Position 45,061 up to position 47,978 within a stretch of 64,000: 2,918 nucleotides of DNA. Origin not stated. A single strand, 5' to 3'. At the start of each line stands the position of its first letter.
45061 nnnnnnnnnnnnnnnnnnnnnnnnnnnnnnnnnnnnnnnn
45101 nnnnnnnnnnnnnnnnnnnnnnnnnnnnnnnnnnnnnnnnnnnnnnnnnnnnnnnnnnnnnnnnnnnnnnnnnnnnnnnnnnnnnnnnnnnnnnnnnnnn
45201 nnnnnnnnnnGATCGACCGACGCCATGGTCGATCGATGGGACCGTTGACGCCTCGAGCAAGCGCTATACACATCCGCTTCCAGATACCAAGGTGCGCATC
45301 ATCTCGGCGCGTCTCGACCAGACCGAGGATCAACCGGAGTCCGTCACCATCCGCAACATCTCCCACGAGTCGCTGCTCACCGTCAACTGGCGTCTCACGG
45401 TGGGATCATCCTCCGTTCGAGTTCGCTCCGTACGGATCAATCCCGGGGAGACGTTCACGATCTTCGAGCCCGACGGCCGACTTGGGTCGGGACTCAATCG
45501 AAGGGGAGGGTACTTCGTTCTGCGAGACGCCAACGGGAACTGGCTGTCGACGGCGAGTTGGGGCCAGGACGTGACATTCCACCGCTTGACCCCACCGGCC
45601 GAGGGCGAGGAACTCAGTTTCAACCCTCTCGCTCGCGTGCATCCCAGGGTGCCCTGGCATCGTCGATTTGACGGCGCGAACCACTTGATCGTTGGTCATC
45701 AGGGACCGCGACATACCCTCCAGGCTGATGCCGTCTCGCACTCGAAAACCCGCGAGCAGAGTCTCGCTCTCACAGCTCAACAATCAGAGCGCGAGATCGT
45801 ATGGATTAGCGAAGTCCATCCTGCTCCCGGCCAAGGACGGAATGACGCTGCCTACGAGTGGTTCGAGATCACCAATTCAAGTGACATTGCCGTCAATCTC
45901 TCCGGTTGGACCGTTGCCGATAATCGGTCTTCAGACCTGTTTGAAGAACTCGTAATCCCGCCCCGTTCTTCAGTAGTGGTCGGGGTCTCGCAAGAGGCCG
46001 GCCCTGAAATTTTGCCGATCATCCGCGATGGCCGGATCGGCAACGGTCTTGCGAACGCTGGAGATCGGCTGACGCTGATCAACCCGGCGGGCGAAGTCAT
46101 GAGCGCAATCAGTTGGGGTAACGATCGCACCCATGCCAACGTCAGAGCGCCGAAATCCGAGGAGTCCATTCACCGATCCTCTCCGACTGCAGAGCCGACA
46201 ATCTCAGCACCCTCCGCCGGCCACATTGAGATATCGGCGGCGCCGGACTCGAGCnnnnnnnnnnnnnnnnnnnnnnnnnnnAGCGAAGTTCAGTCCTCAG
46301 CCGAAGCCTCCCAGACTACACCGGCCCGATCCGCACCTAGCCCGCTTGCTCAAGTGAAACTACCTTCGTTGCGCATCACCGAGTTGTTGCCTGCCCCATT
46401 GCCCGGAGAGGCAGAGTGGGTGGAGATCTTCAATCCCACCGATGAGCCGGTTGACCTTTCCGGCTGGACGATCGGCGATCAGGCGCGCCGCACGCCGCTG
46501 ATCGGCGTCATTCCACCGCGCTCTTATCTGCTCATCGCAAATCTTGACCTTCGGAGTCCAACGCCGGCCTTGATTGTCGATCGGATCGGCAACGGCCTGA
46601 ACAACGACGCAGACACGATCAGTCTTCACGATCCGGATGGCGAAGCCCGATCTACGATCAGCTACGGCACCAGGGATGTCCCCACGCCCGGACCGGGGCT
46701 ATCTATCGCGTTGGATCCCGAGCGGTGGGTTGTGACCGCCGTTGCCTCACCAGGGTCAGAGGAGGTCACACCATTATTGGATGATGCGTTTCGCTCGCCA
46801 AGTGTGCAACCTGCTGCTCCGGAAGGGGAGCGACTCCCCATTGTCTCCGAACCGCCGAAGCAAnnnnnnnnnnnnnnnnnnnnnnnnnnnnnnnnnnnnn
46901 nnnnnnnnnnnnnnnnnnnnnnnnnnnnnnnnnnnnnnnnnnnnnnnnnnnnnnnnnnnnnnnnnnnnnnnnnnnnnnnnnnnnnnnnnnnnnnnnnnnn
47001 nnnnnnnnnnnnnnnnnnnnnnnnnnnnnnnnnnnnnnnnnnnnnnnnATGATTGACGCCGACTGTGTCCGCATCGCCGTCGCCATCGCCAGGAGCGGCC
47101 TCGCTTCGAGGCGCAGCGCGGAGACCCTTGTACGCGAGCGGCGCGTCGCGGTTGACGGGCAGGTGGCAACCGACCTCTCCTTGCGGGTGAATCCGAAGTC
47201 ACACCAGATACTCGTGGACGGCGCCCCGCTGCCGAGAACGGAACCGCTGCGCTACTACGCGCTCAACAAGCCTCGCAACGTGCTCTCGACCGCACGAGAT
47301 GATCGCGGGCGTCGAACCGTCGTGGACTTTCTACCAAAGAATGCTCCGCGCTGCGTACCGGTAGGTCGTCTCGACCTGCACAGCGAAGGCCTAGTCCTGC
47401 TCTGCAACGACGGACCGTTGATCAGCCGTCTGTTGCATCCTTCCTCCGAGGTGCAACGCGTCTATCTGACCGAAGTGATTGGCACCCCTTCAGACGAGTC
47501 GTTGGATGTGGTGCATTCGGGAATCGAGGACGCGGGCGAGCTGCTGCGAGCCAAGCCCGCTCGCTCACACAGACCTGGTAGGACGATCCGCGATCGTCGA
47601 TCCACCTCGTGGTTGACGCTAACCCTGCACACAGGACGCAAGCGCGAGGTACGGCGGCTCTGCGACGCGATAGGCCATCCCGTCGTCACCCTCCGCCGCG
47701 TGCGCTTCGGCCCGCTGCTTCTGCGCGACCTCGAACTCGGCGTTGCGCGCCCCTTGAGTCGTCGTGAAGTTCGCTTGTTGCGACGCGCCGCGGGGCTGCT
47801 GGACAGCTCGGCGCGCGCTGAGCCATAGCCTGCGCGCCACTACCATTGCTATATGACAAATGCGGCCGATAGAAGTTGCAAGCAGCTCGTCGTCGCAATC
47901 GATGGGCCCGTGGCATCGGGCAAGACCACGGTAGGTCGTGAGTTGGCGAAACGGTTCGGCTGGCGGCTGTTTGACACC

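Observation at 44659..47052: Surface-anchored protein with four lamin-tail domains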

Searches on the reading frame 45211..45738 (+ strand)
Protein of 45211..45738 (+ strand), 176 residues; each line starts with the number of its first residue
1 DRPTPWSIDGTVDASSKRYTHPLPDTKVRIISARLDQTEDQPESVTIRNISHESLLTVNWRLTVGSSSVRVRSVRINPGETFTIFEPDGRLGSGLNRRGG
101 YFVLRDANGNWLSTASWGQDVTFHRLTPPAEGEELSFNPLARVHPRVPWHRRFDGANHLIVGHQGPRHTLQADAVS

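Call 6: search_protein_families(library=pfam, proteins=[window:45211-45738:+], max_evalue=10)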
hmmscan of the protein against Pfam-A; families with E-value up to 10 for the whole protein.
seq(176 aa): 1 family
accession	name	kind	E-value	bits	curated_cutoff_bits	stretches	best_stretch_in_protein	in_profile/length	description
PF00932.25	LTD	-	0.0047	17.7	34.3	1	28-118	8-108/109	Lamin Tail Domain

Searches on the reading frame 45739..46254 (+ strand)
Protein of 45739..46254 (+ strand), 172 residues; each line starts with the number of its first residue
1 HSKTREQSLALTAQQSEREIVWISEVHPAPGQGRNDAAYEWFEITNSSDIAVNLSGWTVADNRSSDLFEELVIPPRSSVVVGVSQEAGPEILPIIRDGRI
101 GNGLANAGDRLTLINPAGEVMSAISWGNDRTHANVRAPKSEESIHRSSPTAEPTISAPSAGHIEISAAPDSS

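Call 6: search_protein_families(library=pfam, proteins=[window:45739-46254:+], max_evalue=10)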
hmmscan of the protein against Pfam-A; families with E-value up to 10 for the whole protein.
seq(172 aa): 1 family
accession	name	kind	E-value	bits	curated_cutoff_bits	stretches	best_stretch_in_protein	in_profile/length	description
PF00932.25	LTD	-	7.3e-16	58.9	34.3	1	16-127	3-108/109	Lamin Tail Domain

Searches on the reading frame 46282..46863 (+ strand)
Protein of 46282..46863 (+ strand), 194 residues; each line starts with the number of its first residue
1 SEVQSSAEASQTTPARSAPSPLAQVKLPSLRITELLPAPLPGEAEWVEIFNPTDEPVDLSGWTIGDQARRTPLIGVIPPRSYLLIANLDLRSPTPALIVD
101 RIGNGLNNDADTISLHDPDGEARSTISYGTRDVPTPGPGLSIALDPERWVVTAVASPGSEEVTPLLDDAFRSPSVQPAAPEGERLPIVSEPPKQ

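Call 6: search_protein_families(library=pfam, proteins=[window:46282-46863:+], max_evalue=10)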
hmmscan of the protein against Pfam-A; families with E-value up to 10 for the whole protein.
seq(194 aa): 1 family
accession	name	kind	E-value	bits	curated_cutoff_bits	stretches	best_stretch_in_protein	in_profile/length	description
PF00932.25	LTD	-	2.3e-16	60.5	34.3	1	29-129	7-108/109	Lamin Tail Domain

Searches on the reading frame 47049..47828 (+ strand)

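Call 3: search_protein_families(library=pfam, proteins=[window:47049-47828:+], max_evalue=0.1)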
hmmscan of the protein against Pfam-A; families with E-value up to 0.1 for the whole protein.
window:47049-47828:+ (259 aa): 2 families
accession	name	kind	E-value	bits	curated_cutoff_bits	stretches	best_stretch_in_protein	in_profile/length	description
PF00849.27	PseudoU_synth_2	-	1.8e-16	61.2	26.8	1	69-206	2-151/152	RNA pseudouridylate synthase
PF01479.30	S4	-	6e-10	39.1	22.8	1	7-49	1-44/48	S4 domain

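Call 4: search_protein_families(library=ncbifam, proteins=[window:47049-47828:+], max_evalue=0.1)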
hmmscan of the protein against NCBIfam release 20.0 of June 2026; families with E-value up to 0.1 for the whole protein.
window:47049-47828:+ (259 aa): 6 families
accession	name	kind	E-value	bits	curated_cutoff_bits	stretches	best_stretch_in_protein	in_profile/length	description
TIGR00093.1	TIGR00093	subfamily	7.8e-39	133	109.3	1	73-237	1-160/161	pseudouridine synthase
NF007976.1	PRK10700.1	equivalog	5.2e-35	121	290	1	12-245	8-241/291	23S rRNA pseudouridine(2605) synthase RluB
NF008097.0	PRK10839.1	equivalog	9e-27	94.2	275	1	13-241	7-227/232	16S rRNA pseudouridine(516) synthase RsuA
NF008487.1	PRK11394.1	equivalog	2.3e-24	86.1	284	1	64-229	25-197/206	23S rRNA pseudouridine(2457) synthase RluE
NF007784.0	PRK10475.1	equivalog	1.4e-23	83.3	318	1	1-245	1-233/290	23S rRNA pseudouridine(2604) synthase RluF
TIGR00005.1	rluA_subfam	subfamily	4.8e-09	35.9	192.7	1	69-213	82-238/298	RluA family pseudouridine synthase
